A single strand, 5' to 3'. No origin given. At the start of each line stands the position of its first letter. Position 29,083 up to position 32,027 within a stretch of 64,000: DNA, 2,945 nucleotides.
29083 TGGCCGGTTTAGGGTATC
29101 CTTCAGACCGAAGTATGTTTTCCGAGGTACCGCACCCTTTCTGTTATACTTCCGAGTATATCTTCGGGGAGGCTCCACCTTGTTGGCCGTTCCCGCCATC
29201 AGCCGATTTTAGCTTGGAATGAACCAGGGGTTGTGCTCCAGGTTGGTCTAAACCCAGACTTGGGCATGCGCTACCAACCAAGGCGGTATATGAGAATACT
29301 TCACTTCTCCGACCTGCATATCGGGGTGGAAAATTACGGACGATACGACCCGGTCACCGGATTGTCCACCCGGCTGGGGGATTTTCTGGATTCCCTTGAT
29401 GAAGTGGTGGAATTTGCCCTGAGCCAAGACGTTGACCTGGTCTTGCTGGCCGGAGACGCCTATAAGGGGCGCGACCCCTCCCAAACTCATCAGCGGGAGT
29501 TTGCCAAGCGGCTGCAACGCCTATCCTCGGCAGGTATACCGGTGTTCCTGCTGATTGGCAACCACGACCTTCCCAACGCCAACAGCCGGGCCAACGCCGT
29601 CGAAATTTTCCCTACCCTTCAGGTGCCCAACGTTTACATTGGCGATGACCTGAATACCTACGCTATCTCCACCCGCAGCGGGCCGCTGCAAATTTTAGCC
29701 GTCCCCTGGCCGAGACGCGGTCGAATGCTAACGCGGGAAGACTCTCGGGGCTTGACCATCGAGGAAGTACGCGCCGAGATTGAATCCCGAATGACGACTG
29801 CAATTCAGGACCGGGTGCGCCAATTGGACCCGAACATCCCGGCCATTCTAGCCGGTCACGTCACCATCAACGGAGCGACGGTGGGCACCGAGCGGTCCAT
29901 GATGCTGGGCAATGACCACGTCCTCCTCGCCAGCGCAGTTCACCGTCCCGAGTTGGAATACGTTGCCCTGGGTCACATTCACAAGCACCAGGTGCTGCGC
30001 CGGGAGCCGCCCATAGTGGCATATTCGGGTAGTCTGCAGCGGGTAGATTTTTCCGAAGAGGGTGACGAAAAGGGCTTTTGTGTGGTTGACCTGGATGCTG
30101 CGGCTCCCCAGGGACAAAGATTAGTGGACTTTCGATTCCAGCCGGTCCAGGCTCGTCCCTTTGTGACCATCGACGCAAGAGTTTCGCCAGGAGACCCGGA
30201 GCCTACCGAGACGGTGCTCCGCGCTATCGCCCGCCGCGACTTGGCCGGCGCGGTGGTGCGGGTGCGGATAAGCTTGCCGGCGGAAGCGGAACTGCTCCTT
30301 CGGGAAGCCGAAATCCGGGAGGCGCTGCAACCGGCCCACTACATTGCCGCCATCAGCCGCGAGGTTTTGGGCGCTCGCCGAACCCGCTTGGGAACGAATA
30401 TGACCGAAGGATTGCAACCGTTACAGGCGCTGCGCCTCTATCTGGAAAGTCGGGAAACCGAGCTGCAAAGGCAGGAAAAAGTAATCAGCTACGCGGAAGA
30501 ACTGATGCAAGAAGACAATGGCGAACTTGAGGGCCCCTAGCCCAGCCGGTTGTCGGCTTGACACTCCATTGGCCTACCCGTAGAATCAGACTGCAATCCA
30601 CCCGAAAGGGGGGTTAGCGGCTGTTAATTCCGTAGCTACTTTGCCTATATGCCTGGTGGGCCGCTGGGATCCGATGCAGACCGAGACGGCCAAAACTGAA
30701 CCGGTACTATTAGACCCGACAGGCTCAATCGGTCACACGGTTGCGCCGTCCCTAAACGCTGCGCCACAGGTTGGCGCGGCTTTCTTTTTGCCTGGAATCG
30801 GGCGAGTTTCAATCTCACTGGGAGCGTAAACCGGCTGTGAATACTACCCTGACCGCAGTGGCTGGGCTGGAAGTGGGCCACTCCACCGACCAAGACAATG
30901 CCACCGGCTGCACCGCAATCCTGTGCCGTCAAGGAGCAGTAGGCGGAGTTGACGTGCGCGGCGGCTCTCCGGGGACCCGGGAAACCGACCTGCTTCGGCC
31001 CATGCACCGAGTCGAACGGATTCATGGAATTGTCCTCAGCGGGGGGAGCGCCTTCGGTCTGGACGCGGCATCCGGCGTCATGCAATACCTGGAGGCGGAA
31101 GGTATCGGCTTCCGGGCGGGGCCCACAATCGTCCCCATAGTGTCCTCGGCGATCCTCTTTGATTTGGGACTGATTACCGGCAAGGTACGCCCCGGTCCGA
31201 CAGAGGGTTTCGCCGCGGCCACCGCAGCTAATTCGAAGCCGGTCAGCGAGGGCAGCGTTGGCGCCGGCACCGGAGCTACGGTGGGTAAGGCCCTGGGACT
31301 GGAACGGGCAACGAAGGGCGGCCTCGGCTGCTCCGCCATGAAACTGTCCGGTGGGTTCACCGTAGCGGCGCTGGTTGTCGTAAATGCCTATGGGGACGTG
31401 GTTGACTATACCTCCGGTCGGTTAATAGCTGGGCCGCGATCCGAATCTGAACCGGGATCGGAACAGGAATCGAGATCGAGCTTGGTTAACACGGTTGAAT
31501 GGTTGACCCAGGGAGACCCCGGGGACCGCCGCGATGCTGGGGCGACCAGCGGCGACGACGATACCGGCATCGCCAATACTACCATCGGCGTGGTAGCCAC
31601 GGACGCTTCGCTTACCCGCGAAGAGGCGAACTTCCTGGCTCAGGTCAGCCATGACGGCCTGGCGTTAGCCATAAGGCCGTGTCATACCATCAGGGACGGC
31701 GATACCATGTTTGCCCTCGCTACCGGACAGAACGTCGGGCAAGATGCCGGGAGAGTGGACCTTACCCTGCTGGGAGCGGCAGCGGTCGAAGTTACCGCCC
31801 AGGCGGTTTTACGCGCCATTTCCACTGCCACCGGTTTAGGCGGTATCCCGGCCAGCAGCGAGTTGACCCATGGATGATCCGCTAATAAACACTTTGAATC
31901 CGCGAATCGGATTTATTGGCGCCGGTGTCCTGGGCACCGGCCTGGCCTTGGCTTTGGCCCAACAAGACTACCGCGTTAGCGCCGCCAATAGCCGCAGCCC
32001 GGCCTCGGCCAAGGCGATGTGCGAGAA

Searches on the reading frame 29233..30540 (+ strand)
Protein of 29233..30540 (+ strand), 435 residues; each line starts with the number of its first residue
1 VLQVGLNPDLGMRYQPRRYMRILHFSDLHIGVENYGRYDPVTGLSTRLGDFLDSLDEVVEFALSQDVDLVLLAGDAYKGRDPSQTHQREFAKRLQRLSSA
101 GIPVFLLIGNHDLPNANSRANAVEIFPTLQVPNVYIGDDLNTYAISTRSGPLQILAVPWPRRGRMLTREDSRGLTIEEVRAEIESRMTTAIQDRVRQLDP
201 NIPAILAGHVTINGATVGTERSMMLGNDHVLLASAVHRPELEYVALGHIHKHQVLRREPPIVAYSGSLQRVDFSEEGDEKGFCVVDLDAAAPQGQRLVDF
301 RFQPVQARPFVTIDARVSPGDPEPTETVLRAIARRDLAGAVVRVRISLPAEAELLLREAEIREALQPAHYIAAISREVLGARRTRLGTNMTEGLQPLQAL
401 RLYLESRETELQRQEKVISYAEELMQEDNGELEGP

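Call 26: search_protein_families(library=pfam, proteins=[window:29233-30540:+], max_evalue=0.00001)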
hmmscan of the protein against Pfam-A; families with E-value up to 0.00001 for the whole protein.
window:29233-30540:+ (435 aa): 2 families
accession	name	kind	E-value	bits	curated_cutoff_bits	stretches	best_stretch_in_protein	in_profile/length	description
PF00149.33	Metallophos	-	6.7e-16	59.7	21.5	1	20-251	1-190/191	Calcineurin-like phosphoesterase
PF12850.12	Metallophos_2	-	9.2e-09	35.9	27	0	20-119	1-64/154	Calcineurin-like phosphoesterase superfamily domain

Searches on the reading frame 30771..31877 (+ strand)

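Call 27: search_protein_families(library=pfam, proteins=[window:30771-31877:+], max_evalue=0.00001)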
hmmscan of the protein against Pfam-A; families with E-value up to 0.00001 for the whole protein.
window:30771-31877:+ (368 aa): 1 family
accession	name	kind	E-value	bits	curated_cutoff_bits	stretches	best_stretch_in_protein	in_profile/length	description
PF03576.19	Peptidase_S58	-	1.1e-47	163.5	23.9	1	27-358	3-301/307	Peptidase family S58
